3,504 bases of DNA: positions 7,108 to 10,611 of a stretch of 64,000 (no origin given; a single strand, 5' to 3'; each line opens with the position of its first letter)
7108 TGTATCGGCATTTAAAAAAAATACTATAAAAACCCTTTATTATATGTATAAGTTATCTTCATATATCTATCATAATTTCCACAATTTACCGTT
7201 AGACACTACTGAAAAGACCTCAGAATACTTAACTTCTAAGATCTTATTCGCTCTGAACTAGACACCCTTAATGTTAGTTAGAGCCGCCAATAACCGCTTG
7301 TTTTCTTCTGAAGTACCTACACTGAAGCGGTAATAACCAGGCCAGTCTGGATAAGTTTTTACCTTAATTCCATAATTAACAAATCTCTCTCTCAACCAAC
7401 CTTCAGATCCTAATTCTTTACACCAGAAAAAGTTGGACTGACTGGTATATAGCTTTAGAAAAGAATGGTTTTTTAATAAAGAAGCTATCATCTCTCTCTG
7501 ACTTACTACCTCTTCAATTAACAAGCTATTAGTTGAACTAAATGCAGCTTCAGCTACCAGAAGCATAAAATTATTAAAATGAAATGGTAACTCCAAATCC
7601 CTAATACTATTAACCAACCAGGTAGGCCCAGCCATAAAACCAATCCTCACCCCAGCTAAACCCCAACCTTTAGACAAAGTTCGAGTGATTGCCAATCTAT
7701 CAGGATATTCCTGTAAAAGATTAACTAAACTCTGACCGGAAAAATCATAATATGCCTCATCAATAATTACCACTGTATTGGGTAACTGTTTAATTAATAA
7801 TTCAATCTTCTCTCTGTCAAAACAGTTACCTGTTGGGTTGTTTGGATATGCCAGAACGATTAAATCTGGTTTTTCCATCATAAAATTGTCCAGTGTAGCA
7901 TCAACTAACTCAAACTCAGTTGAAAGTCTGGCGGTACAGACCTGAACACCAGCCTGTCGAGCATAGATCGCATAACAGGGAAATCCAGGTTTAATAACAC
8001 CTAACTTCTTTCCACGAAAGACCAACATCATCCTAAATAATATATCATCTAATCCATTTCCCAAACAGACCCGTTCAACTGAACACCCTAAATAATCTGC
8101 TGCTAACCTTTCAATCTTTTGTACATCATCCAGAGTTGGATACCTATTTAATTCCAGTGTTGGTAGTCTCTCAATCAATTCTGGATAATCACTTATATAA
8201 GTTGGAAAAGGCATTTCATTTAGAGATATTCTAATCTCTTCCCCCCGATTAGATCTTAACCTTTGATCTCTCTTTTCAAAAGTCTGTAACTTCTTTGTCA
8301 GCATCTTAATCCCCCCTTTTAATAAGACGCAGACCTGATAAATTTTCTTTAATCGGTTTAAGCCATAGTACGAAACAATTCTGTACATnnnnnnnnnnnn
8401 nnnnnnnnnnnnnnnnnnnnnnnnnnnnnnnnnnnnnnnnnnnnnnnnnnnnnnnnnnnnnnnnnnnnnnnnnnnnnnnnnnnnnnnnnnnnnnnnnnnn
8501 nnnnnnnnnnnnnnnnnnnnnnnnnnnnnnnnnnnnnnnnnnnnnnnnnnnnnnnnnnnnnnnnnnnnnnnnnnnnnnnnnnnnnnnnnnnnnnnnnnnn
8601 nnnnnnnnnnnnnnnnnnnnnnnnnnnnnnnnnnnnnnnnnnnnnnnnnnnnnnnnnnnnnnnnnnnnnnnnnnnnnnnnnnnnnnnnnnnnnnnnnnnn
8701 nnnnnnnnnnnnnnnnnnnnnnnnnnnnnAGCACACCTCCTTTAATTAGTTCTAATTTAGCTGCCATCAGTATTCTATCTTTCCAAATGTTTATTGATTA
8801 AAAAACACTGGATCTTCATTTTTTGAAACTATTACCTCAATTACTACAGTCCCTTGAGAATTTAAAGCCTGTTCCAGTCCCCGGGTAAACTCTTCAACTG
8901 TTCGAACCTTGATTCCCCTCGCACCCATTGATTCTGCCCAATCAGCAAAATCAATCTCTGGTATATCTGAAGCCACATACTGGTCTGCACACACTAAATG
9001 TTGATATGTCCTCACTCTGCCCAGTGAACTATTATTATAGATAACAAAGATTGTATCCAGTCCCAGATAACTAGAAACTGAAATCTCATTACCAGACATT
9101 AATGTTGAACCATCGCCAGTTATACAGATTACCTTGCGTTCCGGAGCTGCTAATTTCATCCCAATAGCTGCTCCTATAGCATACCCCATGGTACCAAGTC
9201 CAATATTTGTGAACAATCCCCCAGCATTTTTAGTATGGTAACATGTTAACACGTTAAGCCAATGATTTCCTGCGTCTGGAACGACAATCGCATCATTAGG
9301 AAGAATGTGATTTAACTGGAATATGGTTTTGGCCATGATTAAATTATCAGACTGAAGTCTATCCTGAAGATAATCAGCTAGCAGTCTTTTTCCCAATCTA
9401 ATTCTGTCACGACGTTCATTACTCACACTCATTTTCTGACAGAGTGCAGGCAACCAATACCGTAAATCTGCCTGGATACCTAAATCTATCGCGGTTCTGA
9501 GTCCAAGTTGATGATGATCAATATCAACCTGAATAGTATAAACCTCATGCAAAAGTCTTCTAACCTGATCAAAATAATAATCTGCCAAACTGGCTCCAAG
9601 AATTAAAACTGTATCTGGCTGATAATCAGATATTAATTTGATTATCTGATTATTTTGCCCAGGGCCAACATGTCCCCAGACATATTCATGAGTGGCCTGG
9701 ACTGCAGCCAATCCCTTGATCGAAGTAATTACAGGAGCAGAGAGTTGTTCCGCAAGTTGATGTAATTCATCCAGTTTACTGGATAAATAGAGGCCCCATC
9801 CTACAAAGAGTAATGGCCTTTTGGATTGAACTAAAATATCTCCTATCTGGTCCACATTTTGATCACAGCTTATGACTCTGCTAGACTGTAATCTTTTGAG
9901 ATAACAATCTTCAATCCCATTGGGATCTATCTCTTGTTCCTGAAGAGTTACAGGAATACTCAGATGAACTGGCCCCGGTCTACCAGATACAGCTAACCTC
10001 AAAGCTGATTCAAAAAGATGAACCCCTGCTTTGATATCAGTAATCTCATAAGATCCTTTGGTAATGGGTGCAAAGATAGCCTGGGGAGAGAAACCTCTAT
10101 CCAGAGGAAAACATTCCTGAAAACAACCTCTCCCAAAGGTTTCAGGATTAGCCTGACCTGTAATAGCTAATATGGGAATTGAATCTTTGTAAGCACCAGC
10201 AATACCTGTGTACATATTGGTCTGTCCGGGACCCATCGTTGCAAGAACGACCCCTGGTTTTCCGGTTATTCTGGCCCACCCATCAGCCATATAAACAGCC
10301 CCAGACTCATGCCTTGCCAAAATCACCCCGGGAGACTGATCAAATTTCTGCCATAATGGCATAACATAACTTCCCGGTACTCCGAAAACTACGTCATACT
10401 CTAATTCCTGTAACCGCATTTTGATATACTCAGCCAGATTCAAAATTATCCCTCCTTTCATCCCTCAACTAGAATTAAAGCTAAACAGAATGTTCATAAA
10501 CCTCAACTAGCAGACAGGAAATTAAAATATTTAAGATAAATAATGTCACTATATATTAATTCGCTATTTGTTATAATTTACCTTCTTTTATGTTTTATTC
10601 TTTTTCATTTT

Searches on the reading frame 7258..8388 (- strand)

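Call 82: search_protein_families(library=ncbifam, proteins=[window:7258-8388:-], max_evalue=1e-10)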
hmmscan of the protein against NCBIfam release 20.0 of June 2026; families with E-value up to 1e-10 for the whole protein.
window:7258-8388:- (376 aa): 29 families (the best 25 are shown)
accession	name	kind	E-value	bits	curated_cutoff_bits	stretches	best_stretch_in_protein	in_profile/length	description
TIGR01141.1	hisC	equivalog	9.8e-66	222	276.55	1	43-372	16-348/349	histidinol-phosphate transaminase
NF002877.0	PRK03317.1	equivalog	4.4e-50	170.5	409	1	53-373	35-366/374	histidinol-phosphate transaminase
TIGR01140.1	L_thr_O3P_dcar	equivalog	1.4e-48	165.7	290.55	1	71-370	33-330/331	threonine-phosphate decarboxylase CobD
NF002726.0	PRK02610.1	equivalog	2e-41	142.2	391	1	77-372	57-367/374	histidinol-phosphate transaminase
NF002878.0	PRK03321.1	subfamily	8.9e-40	136.5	374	1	49-373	22-348/352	histidinol-phosphate transaminase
NF003496.0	PRK05166.1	equivalog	1.3e-37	129.5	540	1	78-374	63-370/373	histidinol-phosphate transaminase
NF006580.0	PRK09105.1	subfamily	1.7e-28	99.6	444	1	18-373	12-370/375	pyridoxal phosphate-dependent aminotransferase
NF006014.0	PRK08153.1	equivalog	1.2e-26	93.4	510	1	91-321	72-306/370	pyridoxal phosphate-dependent aminotransferase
NF005915.1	PRK07908.1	equivalog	1.3e-26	93.7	360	1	79-370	40-331/332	Rv2231c family histidinol phosphate aminotransferase CobC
NF051461.1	pyoverd_PtaA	equivalog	1.6e-24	86.4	500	1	49-370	34-356/359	pyoverdine biosynthesis transaminase PtaA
NF053748.1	bifunc_CobBC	exception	1.7e-20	73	950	1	79-370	508-796/797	bifunctional hydrogenobyrinic acid a,c-diamide synthase/histidinol phosphate aminotransferase CobBC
NF041364.1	GntC_guanitoxin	equivalog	4.5e-20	71.9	415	1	121-266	79-233/356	guanitoxin biosynthesis PLP-dependent (S)-gamma-hydroxy-L-arginine cyclodehydratase GntC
NF005021.0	PRK06425.1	equivalog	4.3e-17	62.2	353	1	80-373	34-330/335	histidinol-phosphate aminotransferase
NF006225.0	PRK08354.1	equivalog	5.3e-17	62.2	288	1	121-373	78-315/318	putative aminotransferase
TIGR03947.1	viomycin_VioD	equivalog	4e-16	58.9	390.9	1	94-292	59-266/359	capreomycidine synthase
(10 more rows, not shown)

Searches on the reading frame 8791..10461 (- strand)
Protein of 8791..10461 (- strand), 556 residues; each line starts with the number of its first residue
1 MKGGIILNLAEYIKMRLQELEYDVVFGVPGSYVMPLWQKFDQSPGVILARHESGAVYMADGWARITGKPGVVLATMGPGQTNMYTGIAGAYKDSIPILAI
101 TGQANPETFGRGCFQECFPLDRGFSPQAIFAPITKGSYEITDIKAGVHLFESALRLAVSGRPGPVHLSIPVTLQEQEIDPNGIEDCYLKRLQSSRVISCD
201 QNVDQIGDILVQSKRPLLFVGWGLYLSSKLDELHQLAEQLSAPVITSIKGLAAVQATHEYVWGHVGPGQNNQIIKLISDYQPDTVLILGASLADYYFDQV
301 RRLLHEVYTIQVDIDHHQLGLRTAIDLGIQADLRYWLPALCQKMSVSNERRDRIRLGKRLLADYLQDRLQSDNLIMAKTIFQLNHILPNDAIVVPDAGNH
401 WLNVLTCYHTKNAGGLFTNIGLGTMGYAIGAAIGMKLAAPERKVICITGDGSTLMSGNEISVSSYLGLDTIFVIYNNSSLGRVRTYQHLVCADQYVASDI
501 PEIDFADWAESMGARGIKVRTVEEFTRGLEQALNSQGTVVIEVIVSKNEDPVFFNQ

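Call 6: search_protein_families(library=pfam, proteins=[window:8791-10461:-], max_evalue=0.1)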
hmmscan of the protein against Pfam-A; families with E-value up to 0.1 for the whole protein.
window:8791-10461:- (556 aa): 3 families
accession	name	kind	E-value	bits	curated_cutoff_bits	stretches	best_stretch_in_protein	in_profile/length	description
PF02775.26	TPP_enzyme_C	-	3.9e-36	124.6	21.9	1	396-543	1-151/151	Thiamine pyrophosphate enzyme, C-terminal TPP binding domain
PF02776.23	TPP_enzyme_N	-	2e-33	115.2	26.8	1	8-117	2-114/119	Thiamine pyrophosphate enzyme, N-terminal TPP binding domain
PF00205.28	TPP_enzyme_M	-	2e-21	76.5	30.4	1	204-340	2-137/137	Thiamine pyrophosphate enzyme, central domain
